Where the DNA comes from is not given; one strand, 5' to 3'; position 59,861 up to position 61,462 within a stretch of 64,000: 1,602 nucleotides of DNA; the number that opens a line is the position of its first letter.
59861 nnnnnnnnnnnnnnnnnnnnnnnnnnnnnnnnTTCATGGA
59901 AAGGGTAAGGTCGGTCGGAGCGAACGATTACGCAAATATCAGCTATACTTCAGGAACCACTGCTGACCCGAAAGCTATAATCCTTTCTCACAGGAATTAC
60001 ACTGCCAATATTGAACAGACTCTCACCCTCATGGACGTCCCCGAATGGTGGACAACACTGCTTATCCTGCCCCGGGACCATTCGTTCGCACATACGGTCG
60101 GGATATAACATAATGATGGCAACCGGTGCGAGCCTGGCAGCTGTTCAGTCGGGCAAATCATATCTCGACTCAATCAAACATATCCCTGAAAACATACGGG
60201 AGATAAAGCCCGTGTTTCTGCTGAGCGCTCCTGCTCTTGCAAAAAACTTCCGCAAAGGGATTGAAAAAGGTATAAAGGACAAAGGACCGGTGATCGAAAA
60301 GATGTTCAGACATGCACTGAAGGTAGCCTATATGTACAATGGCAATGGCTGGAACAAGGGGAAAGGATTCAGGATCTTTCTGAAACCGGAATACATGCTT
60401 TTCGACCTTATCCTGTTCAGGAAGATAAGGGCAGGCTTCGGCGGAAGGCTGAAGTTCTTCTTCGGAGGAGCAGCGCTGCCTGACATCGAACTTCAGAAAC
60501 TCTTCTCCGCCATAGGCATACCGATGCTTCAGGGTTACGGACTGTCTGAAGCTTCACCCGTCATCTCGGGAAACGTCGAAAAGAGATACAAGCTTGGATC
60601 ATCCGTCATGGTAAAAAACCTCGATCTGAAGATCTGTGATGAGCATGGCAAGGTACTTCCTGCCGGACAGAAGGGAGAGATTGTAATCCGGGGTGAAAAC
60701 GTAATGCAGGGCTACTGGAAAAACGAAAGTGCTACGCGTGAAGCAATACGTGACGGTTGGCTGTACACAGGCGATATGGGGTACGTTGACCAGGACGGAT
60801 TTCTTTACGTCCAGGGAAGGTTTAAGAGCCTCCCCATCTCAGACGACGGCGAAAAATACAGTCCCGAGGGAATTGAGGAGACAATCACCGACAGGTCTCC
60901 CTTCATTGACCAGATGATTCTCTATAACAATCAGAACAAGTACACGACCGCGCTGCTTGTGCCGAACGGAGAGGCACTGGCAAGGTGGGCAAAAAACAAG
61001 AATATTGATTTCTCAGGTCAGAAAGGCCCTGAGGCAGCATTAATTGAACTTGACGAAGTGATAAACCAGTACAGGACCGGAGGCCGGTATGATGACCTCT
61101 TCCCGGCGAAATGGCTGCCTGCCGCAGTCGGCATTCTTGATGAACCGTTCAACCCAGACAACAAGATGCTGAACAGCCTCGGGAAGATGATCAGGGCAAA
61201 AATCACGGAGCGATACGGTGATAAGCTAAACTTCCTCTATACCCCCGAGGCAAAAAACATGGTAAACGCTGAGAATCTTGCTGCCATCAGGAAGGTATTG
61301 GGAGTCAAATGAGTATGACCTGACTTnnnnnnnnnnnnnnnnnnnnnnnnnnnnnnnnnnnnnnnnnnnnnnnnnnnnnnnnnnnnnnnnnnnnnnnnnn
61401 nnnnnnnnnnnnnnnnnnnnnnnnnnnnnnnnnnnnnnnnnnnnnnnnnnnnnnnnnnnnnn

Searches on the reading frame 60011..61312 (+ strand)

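Call 65: search_protein_families(library=pfam, proteins=[window:60011-61312:+], max_evalue=0.001)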
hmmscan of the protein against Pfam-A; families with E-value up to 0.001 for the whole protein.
window:60011-61312:+ (433 aa): 2 families
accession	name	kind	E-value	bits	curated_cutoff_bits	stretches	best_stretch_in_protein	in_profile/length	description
PF00501.34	AMP-binding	-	2.7e-21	76.3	29.9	1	33-236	225-384/384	AMP-binding enzyme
PF23562.2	AMP-binding_C_3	-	0.00059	20.6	20.8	0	279-322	8-51/124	AMP-binding enzyme C-terminal domain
